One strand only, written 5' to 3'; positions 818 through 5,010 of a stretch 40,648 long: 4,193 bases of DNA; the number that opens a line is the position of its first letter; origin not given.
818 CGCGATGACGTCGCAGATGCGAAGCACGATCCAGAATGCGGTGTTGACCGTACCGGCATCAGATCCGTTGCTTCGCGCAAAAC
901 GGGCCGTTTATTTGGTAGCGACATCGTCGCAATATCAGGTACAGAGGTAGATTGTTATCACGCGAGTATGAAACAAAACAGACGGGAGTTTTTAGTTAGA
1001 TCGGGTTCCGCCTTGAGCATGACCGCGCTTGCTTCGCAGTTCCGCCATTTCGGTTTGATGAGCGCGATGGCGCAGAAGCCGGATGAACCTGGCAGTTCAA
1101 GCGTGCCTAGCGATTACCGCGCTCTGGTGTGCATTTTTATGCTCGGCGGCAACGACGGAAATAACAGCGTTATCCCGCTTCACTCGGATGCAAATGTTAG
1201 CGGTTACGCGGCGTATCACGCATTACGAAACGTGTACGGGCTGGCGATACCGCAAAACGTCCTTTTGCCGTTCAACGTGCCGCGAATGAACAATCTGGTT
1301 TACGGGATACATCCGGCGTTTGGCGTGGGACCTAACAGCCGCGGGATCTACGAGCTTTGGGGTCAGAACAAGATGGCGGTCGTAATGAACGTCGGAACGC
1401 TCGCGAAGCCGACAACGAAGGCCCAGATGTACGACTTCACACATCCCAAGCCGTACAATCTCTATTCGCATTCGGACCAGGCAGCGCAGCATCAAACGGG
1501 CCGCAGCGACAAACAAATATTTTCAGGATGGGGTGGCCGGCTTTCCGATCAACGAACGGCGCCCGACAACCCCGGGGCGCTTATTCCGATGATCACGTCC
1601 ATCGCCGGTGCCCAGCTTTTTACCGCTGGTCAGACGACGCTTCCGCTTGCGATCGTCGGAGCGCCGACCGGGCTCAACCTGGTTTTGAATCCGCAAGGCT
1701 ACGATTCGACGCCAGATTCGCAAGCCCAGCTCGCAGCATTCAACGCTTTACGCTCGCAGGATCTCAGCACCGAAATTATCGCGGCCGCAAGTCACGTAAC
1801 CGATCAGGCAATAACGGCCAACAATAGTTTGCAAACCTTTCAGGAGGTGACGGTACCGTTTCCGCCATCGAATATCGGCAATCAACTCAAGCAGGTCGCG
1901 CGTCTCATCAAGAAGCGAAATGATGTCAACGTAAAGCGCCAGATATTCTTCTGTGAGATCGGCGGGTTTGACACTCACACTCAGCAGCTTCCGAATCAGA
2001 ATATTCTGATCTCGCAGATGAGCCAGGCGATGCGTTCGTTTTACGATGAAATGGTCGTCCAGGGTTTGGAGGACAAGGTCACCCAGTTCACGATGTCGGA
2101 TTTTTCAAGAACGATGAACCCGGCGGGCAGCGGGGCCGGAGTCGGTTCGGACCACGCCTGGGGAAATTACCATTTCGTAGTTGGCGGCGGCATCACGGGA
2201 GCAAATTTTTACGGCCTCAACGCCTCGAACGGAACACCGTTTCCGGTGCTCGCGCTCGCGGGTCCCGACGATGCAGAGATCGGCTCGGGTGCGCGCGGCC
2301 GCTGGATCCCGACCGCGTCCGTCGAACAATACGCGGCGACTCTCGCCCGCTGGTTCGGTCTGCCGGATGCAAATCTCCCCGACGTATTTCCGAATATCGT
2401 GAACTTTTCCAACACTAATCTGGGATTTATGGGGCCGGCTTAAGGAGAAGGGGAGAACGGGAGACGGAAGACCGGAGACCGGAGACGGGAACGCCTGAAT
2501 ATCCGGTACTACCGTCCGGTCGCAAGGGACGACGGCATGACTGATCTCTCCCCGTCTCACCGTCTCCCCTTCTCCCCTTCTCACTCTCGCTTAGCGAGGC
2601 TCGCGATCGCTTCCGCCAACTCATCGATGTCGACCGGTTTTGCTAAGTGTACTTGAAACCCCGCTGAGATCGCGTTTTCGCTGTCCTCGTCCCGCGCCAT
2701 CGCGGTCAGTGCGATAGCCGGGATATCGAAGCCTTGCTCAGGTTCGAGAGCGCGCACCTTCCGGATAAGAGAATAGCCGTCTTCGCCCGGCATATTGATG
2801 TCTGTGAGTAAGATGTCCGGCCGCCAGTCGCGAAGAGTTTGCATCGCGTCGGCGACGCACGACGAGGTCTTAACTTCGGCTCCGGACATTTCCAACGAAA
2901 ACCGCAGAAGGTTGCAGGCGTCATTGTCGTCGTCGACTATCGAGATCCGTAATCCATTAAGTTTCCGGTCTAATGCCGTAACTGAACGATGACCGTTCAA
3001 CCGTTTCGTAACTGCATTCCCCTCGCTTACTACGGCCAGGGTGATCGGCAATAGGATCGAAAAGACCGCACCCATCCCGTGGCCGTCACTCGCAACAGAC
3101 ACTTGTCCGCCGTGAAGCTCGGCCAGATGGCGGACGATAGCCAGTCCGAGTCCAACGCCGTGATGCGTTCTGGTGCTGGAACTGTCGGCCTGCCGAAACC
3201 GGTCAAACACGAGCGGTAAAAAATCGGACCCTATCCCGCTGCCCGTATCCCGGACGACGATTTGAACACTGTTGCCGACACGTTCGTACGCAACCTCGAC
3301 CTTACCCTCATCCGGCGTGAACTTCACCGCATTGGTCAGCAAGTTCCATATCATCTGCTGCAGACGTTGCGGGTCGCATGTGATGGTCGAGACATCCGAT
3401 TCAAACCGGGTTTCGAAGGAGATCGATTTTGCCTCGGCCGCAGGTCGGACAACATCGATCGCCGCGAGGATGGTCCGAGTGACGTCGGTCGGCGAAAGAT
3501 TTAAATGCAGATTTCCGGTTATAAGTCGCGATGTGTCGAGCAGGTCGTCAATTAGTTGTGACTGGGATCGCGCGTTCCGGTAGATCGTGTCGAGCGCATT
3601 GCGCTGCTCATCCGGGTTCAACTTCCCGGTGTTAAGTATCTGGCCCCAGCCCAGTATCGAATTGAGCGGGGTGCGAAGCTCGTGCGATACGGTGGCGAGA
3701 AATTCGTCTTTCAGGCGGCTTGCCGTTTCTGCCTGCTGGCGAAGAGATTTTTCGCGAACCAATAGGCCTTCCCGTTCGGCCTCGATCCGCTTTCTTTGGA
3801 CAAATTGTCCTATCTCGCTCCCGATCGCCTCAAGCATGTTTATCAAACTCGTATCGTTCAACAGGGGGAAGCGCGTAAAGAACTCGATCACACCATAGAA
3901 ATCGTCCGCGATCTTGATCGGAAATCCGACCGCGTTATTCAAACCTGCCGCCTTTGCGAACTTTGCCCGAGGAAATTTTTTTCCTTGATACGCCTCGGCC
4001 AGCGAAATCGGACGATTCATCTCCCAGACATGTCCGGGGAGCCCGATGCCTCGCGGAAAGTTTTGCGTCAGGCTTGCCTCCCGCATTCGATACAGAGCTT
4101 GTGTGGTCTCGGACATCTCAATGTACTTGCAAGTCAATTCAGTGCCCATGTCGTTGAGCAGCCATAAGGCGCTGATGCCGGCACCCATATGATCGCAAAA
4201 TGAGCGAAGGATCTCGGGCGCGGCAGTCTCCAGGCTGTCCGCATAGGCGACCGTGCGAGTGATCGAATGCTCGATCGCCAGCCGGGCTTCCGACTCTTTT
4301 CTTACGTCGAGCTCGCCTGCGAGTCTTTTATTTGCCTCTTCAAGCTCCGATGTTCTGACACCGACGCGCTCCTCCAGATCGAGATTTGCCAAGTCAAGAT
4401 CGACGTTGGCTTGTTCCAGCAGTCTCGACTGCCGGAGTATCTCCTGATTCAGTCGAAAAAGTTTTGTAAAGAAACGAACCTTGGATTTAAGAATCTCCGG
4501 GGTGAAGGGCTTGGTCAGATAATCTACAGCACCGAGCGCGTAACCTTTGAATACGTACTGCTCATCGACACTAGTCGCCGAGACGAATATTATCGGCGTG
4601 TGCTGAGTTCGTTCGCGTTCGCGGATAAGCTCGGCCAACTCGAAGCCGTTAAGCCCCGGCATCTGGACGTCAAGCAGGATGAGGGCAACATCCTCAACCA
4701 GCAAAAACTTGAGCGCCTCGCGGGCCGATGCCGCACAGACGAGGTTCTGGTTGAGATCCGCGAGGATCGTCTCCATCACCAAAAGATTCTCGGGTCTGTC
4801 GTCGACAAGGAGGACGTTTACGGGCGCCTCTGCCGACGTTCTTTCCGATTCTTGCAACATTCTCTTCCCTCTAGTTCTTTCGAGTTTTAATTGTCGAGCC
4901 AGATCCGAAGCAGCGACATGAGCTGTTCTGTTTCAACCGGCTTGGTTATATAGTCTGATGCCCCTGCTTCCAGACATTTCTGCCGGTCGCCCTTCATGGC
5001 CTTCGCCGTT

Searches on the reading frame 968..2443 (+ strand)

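Call 70: search_protein_families(library=pfam, proteins=[window:968-2443:+], max_evalue=0.00001)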
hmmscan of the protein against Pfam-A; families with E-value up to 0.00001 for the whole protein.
window:968-2443:+ (491 aa): 1 family
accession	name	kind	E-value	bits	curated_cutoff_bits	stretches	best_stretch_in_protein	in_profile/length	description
PF07394.17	DUF1501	-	4.6e-21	75.9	27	1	51-417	2-335/390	Protein of unknown function (DUF1501)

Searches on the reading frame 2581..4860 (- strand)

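Call 70: search_protein_families(library=pfam, proteins=[window:2581-4860:-], max_evalue=0.00001)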
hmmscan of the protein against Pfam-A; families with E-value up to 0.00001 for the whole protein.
window:2581-4860:- (759 aa): 4 families
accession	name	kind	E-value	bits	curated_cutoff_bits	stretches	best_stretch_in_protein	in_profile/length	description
PF00072.30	Response_reg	-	2e-47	160.4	30.2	2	16-128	1-110/111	Response regulator receiver domain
PF02518.31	HATPase_c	-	1.8e-27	96.4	26.4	1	496-606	2-109/111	Histidine kinase-, DNA gyrase B-, and HSP90-like ATPase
PF00512.31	HisKA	-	2.9e-19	69.3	26.9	1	384-447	2-64/66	His Kinase A (phospho-acceptor) domain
PF13185.12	GAF_2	-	3.1e-07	31.1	28.6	1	208-354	2-135/136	GAF domain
